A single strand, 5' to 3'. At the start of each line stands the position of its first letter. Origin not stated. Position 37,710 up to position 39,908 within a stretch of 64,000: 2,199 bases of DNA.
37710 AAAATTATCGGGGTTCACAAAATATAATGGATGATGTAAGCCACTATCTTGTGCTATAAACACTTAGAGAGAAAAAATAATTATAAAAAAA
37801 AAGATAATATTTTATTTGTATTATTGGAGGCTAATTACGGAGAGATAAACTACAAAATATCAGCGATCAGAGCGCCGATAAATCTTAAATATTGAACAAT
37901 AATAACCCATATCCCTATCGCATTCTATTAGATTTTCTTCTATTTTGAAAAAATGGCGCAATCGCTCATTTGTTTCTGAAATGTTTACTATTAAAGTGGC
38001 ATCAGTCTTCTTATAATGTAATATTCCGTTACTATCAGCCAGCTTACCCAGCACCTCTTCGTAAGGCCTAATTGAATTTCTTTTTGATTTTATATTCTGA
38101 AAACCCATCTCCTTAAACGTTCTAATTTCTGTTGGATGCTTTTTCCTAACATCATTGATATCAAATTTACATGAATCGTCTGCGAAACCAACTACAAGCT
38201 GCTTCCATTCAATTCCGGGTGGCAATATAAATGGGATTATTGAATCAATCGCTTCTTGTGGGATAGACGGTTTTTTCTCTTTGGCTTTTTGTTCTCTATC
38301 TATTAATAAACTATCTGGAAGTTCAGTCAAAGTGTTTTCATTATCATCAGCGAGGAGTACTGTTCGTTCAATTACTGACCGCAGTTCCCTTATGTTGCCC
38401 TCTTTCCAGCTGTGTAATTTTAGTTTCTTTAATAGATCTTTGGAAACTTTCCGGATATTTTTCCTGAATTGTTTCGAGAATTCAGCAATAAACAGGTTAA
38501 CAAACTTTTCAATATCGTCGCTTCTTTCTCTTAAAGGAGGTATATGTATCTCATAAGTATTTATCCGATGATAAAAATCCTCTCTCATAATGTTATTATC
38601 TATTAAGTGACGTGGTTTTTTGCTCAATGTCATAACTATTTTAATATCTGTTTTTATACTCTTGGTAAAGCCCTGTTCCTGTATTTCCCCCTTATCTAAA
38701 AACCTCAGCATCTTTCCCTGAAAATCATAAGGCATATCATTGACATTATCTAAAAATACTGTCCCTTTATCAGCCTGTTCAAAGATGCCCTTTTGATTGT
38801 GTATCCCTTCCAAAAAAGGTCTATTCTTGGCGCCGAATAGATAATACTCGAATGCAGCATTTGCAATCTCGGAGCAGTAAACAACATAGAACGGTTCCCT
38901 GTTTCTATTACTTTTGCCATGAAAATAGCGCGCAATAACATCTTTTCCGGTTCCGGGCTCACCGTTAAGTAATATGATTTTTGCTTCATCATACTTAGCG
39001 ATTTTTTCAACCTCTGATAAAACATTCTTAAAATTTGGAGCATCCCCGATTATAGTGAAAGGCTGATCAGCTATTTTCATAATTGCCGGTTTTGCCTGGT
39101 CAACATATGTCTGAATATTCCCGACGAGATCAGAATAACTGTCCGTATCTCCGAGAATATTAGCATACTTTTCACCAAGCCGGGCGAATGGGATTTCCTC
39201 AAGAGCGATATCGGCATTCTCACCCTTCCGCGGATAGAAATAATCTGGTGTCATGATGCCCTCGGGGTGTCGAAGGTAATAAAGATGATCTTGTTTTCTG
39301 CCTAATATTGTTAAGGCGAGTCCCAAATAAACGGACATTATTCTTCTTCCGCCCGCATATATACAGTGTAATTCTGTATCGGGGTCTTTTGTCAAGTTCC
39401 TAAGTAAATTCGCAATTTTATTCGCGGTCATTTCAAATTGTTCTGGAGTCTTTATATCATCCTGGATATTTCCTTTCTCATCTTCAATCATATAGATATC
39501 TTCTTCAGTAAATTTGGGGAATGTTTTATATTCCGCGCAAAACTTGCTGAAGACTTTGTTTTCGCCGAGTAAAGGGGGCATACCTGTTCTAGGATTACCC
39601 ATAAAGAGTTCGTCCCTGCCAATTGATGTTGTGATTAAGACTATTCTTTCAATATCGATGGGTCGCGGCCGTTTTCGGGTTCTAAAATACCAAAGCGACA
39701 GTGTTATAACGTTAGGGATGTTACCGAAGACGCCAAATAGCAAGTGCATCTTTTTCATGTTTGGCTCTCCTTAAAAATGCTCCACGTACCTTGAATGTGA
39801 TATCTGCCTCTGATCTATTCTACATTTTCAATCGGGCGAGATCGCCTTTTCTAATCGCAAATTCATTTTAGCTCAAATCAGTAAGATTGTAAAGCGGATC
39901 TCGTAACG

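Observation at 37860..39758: CARF-like sensor fused to a catalytically degenerate sigma54-type AAA+ core without a DNA-binding domain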

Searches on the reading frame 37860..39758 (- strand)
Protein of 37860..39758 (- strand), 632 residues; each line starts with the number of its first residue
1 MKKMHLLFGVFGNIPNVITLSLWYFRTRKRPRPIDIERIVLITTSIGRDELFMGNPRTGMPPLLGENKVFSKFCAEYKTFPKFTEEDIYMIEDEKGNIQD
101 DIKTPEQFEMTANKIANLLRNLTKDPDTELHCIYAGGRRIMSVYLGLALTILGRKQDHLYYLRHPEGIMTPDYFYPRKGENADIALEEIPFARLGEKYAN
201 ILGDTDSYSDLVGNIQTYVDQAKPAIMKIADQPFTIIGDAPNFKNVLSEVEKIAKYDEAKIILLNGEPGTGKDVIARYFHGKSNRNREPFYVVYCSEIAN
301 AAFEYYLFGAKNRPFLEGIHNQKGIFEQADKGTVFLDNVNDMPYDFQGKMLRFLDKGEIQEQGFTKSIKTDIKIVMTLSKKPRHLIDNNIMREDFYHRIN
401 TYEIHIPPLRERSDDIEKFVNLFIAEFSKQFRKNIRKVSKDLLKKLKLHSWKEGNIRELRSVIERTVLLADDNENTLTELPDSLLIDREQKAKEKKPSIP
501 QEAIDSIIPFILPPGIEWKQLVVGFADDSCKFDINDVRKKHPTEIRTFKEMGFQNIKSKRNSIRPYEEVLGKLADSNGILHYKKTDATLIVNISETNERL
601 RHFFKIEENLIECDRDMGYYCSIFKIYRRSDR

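Call 5: search_protein_families(library=pfam, proteins=[window:37860-39758:-], max_evalue=1)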
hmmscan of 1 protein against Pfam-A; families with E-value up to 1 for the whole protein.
window:37860-39758:- (632 aa): 13 families
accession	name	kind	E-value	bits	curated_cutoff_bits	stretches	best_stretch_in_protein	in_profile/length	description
PF00158.32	Sigma54_activat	-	1.8e-42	145.3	20.2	1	236-405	1-168/168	Sigma-54 interaction domain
PF25601.1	AAA_lid_14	-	1e-18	67.3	27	1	410-495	1-85/87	AAA+ ATPase lid domain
PF09623.16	Cas_NE0113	-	2.5e-18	67.1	23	1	15-186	2-155/208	CRISPR-associated protein NE0113 (Cas_NE0113)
PF14532.12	Sigma54_activ_2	-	9.3e-15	55.5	25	1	237-409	1-138/138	Sigma-54 interaction domain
PF07728.20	AAA_5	-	0.00014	22.4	22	1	262-382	2-125/139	AAA domain (dynein-related subfamily)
PF07724.20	AAA_2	-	0.014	15.9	27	1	262-377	6-122/166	AAA domain (Cdc48 subfamily)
PF00004.35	AAA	-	0.015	16.1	21.2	1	262-369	1-99/131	ATPase family associated with various cellular activities (AAA)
PF24883.2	NPHP3_N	-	0.034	14.8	24.8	1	257-296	20-59/164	Nephrocystin 3, N-terminal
PF13401.12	AAA_22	-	0.066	14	27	1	258-297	4-43/130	AAA domain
PF20720.3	nSTAND3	-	0.082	13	27.2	1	254-285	12-43/155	Novel STAND NTPase 3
PF25212.1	HVO_A0114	-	0.15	12.3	27.6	1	429-504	14-84/84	HVO_A0114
PF01078.27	Mg_chelatase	-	0.15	11.8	20.3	0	262-279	25-42/207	Magnesium chelatase, subunit ChlI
PF13191.12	AAA_16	-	0.27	12.2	32.6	1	249-303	15-66/167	AAA ATPase domain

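Call 6: search_protein_families(library=ncbifam, proteins=[window:37860-39758:-], max_evalue=1)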
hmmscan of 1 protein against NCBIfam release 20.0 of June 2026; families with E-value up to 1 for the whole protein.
window:37860-39758:- (632 aa): 30 families (the best 25 are shown)
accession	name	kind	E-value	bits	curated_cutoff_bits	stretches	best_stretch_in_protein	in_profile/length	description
NF041552.1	TF_PrdR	equivalog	9.3e-64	215.7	795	1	224-496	256-526/577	sigma-54 dependent transcriptional regulator PrdR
NF051870.1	NAssimRespRegNtrX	equivalog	1.6e-57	195.4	600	1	234-493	139-390/452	nitrogen assimilation response regulator NtrX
TIGR01817.1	nifA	equivalog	1e-56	192.9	528.85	1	231-476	193-434/534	nif-specific transcriptional activator NifA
NF003451.0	PRK05022.1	equivalog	1.1e-55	189.3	476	1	226-487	182-442/512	nitric oxide reductase transcriptional regulator NorR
TIGR01818.1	ntrC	equivalog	3.4e-55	187.7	558.6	1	223-496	123-392/463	nitrogen regulation protein NR(I)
TIGR02915.1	PEP_resp_reg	equivalog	6.8e-54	183.4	502.6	1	235-480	140-382/445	PEP-CTERM-box response regulator transcription factor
NF038308.1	RNA_repair_RtcR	equivalog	1e-51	176.4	650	1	235-496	181-448/530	RNA repair transcriptional activator RtcR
NF011958.0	PRK15429.1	equivalog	1.1e-50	173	830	1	235-492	380-633/692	formate hydrogenlyase transcriptional activator FlhA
NF050807.1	TransRegFlbDCaul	equivalog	1.2e-50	172.7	750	1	228-484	112-367/454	sigma-54-dependent transcriptional regulator FlbD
NF008469.0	PRK11361.1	equivalog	3.3e-50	171.1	714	1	235-487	144-393/461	acetoacetate metabolism transcriptional regulator AtoC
NF008085.0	PRK10820.1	equivalog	6.4e-49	166.9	576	1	235-474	205-441/520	transcriptional regulator TyrR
NF041946.1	LuxO_transreg_Vib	equivalog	7e-49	166.9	800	1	231-498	130-394/463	quorum-sensing sigma-54 dependent transcriptional regulator LuxO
NF049963.1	RespRegFlgRCampy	domain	2e-48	165.3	750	1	236-480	136-377/429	fla regulon two-component system response regulator FlgR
TIGR02974.1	phageshock_pspF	equivalog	5.8e-48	163.8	443.55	1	236-480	1-243/336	phage shock protein operon transcriptional activator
NF041906.1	V4R_TF_MobR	exception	5.5e-47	160.5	999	1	215-494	210-490/544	phenol degradation transcriptional regulator MobR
TIGR02584.1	cas_NE0113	equivalog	1.6e-27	96.9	80.65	1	7-179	2-171/209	CRISPR-associated ring nuclease Csm6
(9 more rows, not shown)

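Call 7: search_protein_families(library=padloc, proteins=[window:37860-39758:-], max_evalue=1)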
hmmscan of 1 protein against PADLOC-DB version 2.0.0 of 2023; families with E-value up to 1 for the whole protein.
window:37860-39758:- (632 aa): 17 families
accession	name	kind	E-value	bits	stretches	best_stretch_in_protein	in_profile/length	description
PDLC01995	RtcR_PspF2--CARF_AAA_HTH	-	1.9e-62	210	1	227-496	160-425/481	-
PDLC01909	CARF5--CARF_TM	-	4.9e-39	132.9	1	5-231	7-237/340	-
PDLC01904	CARF5--CARF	-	1.8e-38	131.3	1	5-230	3-231/351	-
PDLC01994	RtcR_PspF1--CARF_AAA_HTH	-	1.7e-33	114.4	1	240-482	164-398/468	-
PDLC01993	RtcR--CARF_AAA_HTH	-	2.6e-31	106.6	1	238-478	184-430/523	-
PDLC01299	Csx1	-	8.8e-29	99.1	1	7-178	2-159/193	CAS-III; associated_signaling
PDLC01354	Csx1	-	3.7e-26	90.2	1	5-216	3-188/189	CAS-III; associated_signaling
PDLC01036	WYL/Csx1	-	6.3e-24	83.2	1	5-196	4-174/279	CARF+WYL C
PDLC01633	Csx1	-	3e-21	73.9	1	15-211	2-167/177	CAS-III; associated_signaling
PDLC01851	CARF3--CARF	-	3.7e-08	31.1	1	73-195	54-168/279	-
PDLC01855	CARF3--CARF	-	1.2e-07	29.7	1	95-199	78-183/288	-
PDLC01336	Csx1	-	0.00045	18.6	1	96-162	63-122/123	CAS-III; associated_signaling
PDLC01794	CARF1--CARF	-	0.00097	17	1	100-155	67-117/168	-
PDLC02195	IetA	-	0.011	13.1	0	258-279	136-157/395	-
PDLC04232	IetA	-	0.016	12.7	1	420-493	251-321/330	-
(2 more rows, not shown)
